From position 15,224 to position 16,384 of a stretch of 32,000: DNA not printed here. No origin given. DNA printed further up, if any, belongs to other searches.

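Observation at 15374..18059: Orphan QueC-like PP-loop enzyme in a three-gene operon with an unknown 286-aa protein and a polytopic membrane protein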

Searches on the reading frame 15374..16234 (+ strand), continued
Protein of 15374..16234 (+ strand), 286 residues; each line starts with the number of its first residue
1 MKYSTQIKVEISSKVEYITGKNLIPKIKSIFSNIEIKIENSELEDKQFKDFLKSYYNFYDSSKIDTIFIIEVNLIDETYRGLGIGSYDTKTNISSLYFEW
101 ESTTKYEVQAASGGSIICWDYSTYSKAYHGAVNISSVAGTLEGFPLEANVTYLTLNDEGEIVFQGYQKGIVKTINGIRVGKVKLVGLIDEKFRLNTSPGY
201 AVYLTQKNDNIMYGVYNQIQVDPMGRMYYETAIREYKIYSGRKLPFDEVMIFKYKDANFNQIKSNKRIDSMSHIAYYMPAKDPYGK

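Call 71: find_encoding_contigs(protein=P0050, flank=8000, max_places=1)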
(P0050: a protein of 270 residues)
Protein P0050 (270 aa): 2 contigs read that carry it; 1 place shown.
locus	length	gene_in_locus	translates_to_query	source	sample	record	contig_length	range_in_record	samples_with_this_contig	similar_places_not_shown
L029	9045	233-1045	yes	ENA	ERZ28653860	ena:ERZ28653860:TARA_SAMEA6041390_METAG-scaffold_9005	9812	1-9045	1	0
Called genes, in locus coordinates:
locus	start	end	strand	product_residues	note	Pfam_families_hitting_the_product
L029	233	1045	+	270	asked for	-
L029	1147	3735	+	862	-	PF04820:Trp_halogenase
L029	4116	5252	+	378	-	PF01135:PCMT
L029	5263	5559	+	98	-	-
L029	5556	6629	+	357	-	-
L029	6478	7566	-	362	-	PF13011:LZ_Tnp_IS481 (faint), PF13384:HTH_23, PF13518:HTH_28, PF13551:HTH_29, PF13565:HTH_32, PF13358:DDE_3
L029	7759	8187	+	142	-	-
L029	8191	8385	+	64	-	-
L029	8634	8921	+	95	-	-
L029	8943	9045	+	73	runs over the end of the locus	-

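Call 74: search_protein_families(library=pfam, proteins=[L028:8732-9727:+, L028:9774-10916:+, L029:5556-6629:+, L029:5263-5559:+, L027:9085-9831:+, L027:11905-13482:+, L012:1818-2912:+, L011:1386-2546:+, L029:1147-3735:+, L012:1093-1818:+], max_evalue=0.1)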
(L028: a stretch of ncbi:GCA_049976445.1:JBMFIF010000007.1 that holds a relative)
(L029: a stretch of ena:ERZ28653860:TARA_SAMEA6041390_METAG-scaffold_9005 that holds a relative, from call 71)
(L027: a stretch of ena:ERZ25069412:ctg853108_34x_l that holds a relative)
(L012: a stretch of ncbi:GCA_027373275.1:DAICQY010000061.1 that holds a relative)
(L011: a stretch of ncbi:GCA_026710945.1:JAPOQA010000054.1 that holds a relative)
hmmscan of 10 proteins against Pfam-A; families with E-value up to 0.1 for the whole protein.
L028:8732-9727:+ (331 aa): 5 families
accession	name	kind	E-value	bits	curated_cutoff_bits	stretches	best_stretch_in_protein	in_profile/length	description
PF00583.31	Acetyltransf_1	-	4.8e-06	27.3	20.7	1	225-312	24-116/116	Acetyltransferase (GNAT) family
PF13673.13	Acetyltransf_10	-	0.00042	20.7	23.6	1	217-315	18-110/128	Acetyltransferase (GNAT) domain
PF13508.13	Acetyltransf_7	-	0.00068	20.4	27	1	234-313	5-83/84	Acetyltransferase (GNAT) domain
PF13480.13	Acetyltransf_6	-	0.0015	19.1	22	1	236-289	76-129/143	Acetyltransferase (GNAT) domain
PF14542.12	Acetyltransf_CG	-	0.085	13.4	30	0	242-290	11-59/80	GCN5-related N-acetyl-transferase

L028:9774-10916:+ (380 aa): 1 family
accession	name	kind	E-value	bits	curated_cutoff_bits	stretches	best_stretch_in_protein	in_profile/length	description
PF07690.21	MFS_1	-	0.00064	19.2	33.4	1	205-372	2-169/347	Major Facilitator Superfamily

L029:5556-6629:+ (357 aa): 0 families

L029:5263-5559:+ (98 aa): 0 families

L027:9085-9831:+ (248 aa): 1 family
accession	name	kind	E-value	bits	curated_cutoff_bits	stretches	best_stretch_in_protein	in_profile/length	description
PF01135.25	PCMT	-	9e-05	22.8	20.3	1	32-98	121-189/210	Protein-L-isoaspartate(D-aspartate) O-methyltransferase (PCMT)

L027:11905-13482:+ (525 aa): 1 family
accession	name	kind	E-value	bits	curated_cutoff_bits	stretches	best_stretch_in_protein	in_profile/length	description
PF13193.12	AMP-binding_C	-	6.9e-05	24.1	24.5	1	429-498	2-70/76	AMP-binding enzyme C-terminal domain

L012:1818-2912:+ (364 aa): 1 family
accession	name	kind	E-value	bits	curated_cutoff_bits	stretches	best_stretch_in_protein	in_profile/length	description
PF07690.21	MFS_1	-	0.00038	19.9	33.4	1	17-284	6-311/347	Major Facilitator Superfamily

L011:1386-2546:+ (386 aa): 6 families
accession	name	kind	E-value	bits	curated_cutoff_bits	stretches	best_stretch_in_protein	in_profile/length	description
PF01135.25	PCMT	-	6.8e-26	91.8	20.3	1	86-216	58-188/210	Protein-L-isoaspartate(D-aspartate) O-methyltransferase (PCMT)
PF01209.24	Ubie_methyltran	-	6.2e-05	22.9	20.1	1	93-181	39-127/233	ubiE/COQ5 methyltransferase family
PF02353.26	CMAS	-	0.00073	19.4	27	1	92-181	53-137/273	Mycolic acid cyclopropane synthetase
PF01189.24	Methyltr_RsmB-F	-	0.015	15.4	27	1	97-181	4-90/199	16S rRNA methyltransferase RsmB/F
PF01269.23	Fibrillarin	-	0.017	14.7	27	1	83-137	53-107/227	Fibrillarin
PF13489.12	Methyltransf_23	-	0.066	13.4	27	0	83-142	6-60/164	Methyltransferase domain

L029:1147-3735:+ (862 aa): 2 families
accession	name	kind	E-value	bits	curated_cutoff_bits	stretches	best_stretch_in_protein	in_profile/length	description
PF04820.20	Trp_halogenase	-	3.4e-98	329.9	21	1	353-795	2-450/458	Tryptophan halogenase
PF01266.30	DAO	-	0.00011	22.3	27.9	1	353-561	2-211/353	FAD dependent oxidoreductase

L012:1093-1818:+ (241 aa): 5 families
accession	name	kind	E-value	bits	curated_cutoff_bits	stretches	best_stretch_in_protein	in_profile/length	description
PF06508.19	QueC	-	1.9e-24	86.8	22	2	124-180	151-209/210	Queuosine biosynthesis protein QueC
PF01171.26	ATP_bind_3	-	0.0013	18.9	27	1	3-59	3-64/182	PP-loop family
PF00733.27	Asn_synthase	-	0.0066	16.6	21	1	6-62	24-80/354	Asparagine synthase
PF02568.20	ThiI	-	0.018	15.1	20.5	1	6-53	10-57/197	Thiamine biosynthesis protein (ThiI)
PF03054.22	tRNA_Me_trans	-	0.073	13.2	20.6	0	4-59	5-70/202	tRNA methyl transferase HUP domain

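Call 84: fold_search(model_id=the predicted structure, library=viral)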
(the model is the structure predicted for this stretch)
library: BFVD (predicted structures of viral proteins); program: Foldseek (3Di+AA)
matches with E <= 10: 979; with E <= 0.001: 4
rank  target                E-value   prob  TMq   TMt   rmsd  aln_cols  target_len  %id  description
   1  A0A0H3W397            1.3e-13  1.00  0.62  0.32   3.3       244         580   11  Matrix protein VP40 [Zaire ebolavirus]
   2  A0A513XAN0            3.1e-13  1.00  0.63  0.20   3.3       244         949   11  Nucleoprotein [Orthomarburgvirus marburgense]
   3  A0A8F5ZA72            1.5e-12  1.00  0.63  0.38  13.8       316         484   11  Phosphoprotein [Human respiratory syncytial virus]
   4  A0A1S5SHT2            2.4e-12  1.00  0.60  0.41  19.3       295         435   11  Protein M2-1 [Human respiratory syncytial virus]
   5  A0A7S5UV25            8.0e-03  0.12  0.10  0.06  13.5       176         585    8  (no name in the UniProt tables at hand)
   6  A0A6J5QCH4            8.9e-03  0.14  0.11  0.11  18.8       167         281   10  Uncharacterized protein [uncultured Caudovirales phage]
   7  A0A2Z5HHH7            1.1e-02  0.18  0.10  0.18  16.6       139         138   11  (no name in the UniProt tables at hand)
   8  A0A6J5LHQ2            1.2e-02  0.14  0.12  0.16  15.5       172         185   11  Uncharacterized protein [uncultured Caudovirales phage]
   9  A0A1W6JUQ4            1.2e-02  0.14  0.14  0.17  18.1       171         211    8  Uncharacterized protein [Vibrio phage pVco-5]
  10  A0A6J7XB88            1.5e-02  0.20  0.15  0.23  15.9       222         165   10  Outer membrane protein beta-barrel domain-containing protein [uncultured Caudovirales phage]
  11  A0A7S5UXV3            1.5e-02  0.14  0.17  0.18  36.0       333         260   10  Uncharacterized protein [Rhizobium phage RHph_Y65]
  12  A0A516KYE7            1.8e-02  0.28  0.15  0.23  14.9       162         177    9  (no name in the UniProt tables at hand)
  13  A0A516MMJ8            1.8e-02  0.28  0.16  0.23  18.6       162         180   10  (no name in the UniProt tables at hand)
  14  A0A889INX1            1.9e-02  0.15  0.14  0.18  19.4       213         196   10  Uncharacterized protein [Culex impudicus luteo-like virus]
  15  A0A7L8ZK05            1.9e-02  0.07  0.11  0.06  19.9       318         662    8  BppU family phage baseplate upper protein (Fragment) [Enterococcus phage 9184]
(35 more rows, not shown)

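Call 97: search_protein_families(library=ncbifam, proteins=[L011:1386-2546:+, L029:4116-5252:+, L027:9085-9831:+, L011:4380-5930:+, L027:11905-13482:+, L028:8732-9727:+, L029:5556-6629:+, L029:1147-3735:+, L027:10037-11884:+, L028:9774-10916:+], max_evalue=0.001)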
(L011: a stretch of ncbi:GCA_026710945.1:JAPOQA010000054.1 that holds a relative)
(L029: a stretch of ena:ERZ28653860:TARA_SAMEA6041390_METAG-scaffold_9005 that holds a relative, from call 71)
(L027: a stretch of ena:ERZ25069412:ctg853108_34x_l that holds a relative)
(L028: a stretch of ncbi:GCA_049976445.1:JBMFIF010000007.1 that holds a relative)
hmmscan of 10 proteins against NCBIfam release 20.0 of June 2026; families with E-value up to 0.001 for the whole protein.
L011:1386-2546:+ (386 aa): 7 families
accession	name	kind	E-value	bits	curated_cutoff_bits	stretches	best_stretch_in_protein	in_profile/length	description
TIGR04364.1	methyltran_FxLD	equivalog_domain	2.4e-33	115.8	320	1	63-208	41-188/394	methyltransferase, FxLD system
NF001453.0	PRK00312.1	equivalog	3.5e-28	98.7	188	1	88-218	67-194/217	protein-L-isoaspartate(D-aspartate) O-methyltransferase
NF010549.0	PRK13942.1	equivalog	5.2e-28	98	282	1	86-227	62-202/215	protein-L-isoaspartate O-methyltransferase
TIGR04188.1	methyltr_grsp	subfamily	2.5e-27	96.2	380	1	10-231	2-237/363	ATP-grasp peptide maturase system methyltransferase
NF010550.0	PRK13943.1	equivalog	9.5e-22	77.5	359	1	85-201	64-180/322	protein-L-isoaspartate O-methyltransferase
TIGR00080.1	pimt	equivalog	4.7e-21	75.6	159.05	1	88-227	64-203/216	protein-L-isoaspartate O-methyltransferase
NF011530.0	PRK14968.1-4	equivalog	0.00086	18.7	243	0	98-176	36-105/202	putative methyltransferase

L029:4116-5252:+ (378 aa): 6 families
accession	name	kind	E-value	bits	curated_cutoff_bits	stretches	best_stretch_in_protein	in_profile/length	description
TIGR04364.1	methyltran_FxLD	equivalog_domain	5.5e-24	85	320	1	10-220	6-197/394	methyltransferase, FxLD system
NF010549.0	PRK13942.1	equivalog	1.7e-21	76.7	282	1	87-219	60-191/215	protein-L-isoaspartate O-methyltransferase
TIGR04188.1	methyltr_grsp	subfamily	3.1e-21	76.1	380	1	12-350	1-354/363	ATP-grasp peptide maturase system methyltransferase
TIGR00080.1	pimt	equivalog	5.4e-20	72.1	159.05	1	89-225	62-197/216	protein-L-isoaspartate O-methyltransferase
NF001453.0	PRK00312.1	equivalog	2.1e-19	69.9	188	1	90-222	66-196/217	protein-L-isoaspartate(D-aspartate) O-methyltransferase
NF010550.0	PRK13943.1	equivalog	5.9e-18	65.1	359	1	89-204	65-180/322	protein-L-isoaspartate O-methyltransferase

L027:9085-9831:+ (248 aa): 4 families
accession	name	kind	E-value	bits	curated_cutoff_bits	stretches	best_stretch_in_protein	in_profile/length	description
TIGR04364.1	methyltran_FxLD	equivalog_domain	4.7e-06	25.9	320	1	34-106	131-205/394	methyltransferase, FxLD system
NF010550.0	PRK13943.1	equivalog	4e-05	22.9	359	1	24-103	120-203/322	protein-L-isoaspartate O-methyltransferase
TIGR04188.1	methyltr_grsp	subfamily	9.8e-05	21.9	380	1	14-111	133-236/363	ATP-grasp peptide maturase system methyltransferase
NF001453.0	PRK00312.1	equivalog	0.00051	19.7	188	1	13-101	104-197/217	protein-L-isoaspartate(D-aspartate) O-methyltransferase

L011:4380-5930:+ (516 aa): 104 families (the best 25 are shown)
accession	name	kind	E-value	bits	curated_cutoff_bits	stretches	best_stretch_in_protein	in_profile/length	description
NF004837.0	PRK06187.1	subfamily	7.3e-86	288.5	476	2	129-513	151-522/531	long-chain-fatty-acid--CoA ligase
NF006182.0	PRK08316.1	subfamily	8.6e-77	258.8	663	2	128-513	151-517/523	fatty acyl-CoA synthetase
NF005801.1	PRK07656.1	equivalog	1.2e-67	228.7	657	3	229-510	237-500/500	FadD3 family acyl-CoA ligase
NF004797.0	PRK06145.1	equivalog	1.1e-65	221.9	850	2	227-512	220-494/499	acyl-CoA synthetase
NF052580.1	Str24CoAsynCasG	equivalog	1.2e-62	212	750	1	7-508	41-545/548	steroid-24-oyl-CoA synthetase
NF009233.0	PRK12583.1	subfamily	5.6e-59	200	832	2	142-511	195-548/558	fatty acid CoA ligase family protein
NF002966.0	PRK03640.1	equivalog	8.2e-59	199.4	556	2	227-513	211-480/483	o-succinylbenzoate--CoA ligase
NF006181.0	PRK08314.1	subfamily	1.2e-56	192.1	705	2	136-512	192-553/563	long-chain-fatty-acid--CoA ligase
NF004511.1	PRK05852.1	equivalog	5.1e-56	190.3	650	1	10-511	2-502/505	FadD7 family fatty acid--CoA ligase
NF004808.0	PRK06155.1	equivalog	8.9e-55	186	722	2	143-512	175-521/542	ATP-dependent acyl-CoA ligase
NF005676.0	PRK07470.1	equivalog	1.8e-53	182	774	3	347-513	363-529/544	acyl-CoA synthetase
NF004758.0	PRK06087.1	equivalog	4e-53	180.7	736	2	144-513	184-535/548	medium-chain fatty-acid--CoA ligase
NF005947.1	PRK08008.1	equivalog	1.6e-51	175.5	651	2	144-509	170-517/518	crotonobetaine/carnitine-CoA ligase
NF038341.1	ligase_FadD4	exception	1.3e-49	168.9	850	2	222-509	222-500/506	fatty-acid--CoA ligase FadD4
NF004114.0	PRK05605.1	equivalog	1.4e-49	168.9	766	2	129-513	202-569/575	long-chain-fatty-acid--CoA ligase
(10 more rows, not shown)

L027:11905-13482:+ (525 aa): 54 families (the best 25 are shown)
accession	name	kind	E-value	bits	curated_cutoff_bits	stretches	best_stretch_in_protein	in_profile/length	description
NF052580.1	Str24CoAsynCasG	equivalog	1.2e-17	63.5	750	1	229-489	269-524/548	steroid-24-oyl-CoA synthetase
NF004837.0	PRK06187.1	subfamily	2.9e-15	55.5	476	1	234-498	244-506/531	long-chain-fatty-acid--CoA ligase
NF005702.0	PRK07514.1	subfamily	2e-14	52.9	558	1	342-498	328-484/506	malonyl-CoA synthase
NF004511.1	PRK05852.1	equivalog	4.5e-14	52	650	1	345-499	337-489/505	FadD7 family fatty acid--CoA ligase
NF009233.0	PRK12583.1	subfamily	1.1e-13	50.5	832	1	348-501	385-537/558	fatty acid CoA ligase family protein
NF005877.1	PRK07824.1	equivalog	1.2e-13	50.8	345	1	390-498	240-346/362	o-succinylbenzoate--CoA ligase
NF004114.0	PRK05605.1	equivalog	2.5e-13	49.2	766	1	344-499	399-554/575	long-chain-fatty-acid--CoA ligase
NF006182.0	PRK08316.1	subfamily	6.9e-13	47.9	663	1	293-498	303-501/523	fatty acyl-CoA synthetase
NF005858.0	PRK07787.1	subfamily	8e-13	47.6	575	1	342-498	300-456/471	acyl-CoA synthetase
NF052269.1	Staph_lig_FadD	equivalog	1.3e-12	46.9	650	1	239-498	228-477/499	long-chain-fatty-acid--CoA ligase FadD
NF006572.0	PRK09088.1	equivalog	2.5e-12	46.2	696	1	345-498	320-471/491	acyl-CoA synthetase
TIGR03208.1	cyc_hxne_CoA_lg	equivalog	4.2e-12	45.6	792.3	1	346-492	374-518/538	cyclohexanecarboxylate-CoA ligase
NF009071.0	PRK12406.1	subfamily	8.3e-11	41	701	1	343-498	332-486/510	acyl-CoA synthetase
NF005797.0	PRK07638.1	equivalog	1.1e-09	37.4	518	1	343-498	314-463/487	acyl-CoA synthetase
NF005307.0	PRK06839.1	equivalog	1.8e-09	36.8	748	1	344-498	325-477/496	o-succinylbenzoate--CoA ligase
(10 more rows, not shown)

L028:8732-9727:+ (331 aa): 0 families

L029:5556-6629:+ (357 aa): 0 families

L029:1147-3735:+ (862 aa): 5 families
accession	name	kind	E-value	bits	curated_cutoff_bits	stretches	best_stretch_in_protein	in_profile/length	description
NF033113.0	halo_ClmS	equivalog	2.2e-07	29.8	900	0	352-454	4-99/570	chloramphenicol-biosynthetic FADH2-dependent halogenase CmlS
TIGR03882.1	cyclo_dehyd_2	equivalog_domain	8.4e-06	26.1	36.9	1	194-337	4-143/164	TOMM precursor leader peptide-binding protein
NF038171.1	maturase_LodB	equivalog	1.1e-05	24.7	400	1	353-417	2-64/361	lysine-epsilon-oxidase maturase LodB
NF049967.1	QhpG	equivalog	2.7e-05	23.3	240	0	495-614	82-190/423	flavin-dependent monooxygenase QhpG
TIGR01789.1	lycopene_cycl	equivalog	0.00016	20.9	215.2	1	353-385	2-34/370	lycopene beta-cyclase CrtY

L027:10037-11884:+ (615 aa): 1 family
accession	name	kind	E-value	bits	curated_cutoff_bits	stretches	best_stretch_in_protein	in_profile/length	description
NF041651.1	nodul_NodU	equivalog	1.2e-37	130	1000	1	201-489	263-529/556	nodulation protein NodU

L028:9774-10916:+ (380 aa): 0 families

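Call 102: search_dna_similar(query=window:15374-16234:+, collection=plasmids, mode=protein, max_evalue=0.001, max_rows=15)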
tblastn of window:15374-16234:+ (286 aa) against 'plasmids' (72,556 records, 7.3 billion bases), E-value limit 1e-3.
No match.

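Call 103: search_dna_similar(query=P0053, collection=plasmids, mode=protein, max_evalue=0.001, max_rows=15)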
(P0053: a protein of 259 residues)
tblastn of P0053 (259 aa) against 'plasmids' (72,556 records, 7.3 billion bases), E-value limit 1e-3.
No match.

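Call 104: search_dna_similar(query=window:15374-16234:+, collection=phages, mode=protein, max_evalue=0.001, max_rows=15)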
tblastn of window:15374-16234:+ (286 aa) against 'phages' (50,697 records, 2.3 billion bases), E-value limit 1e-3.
No match.
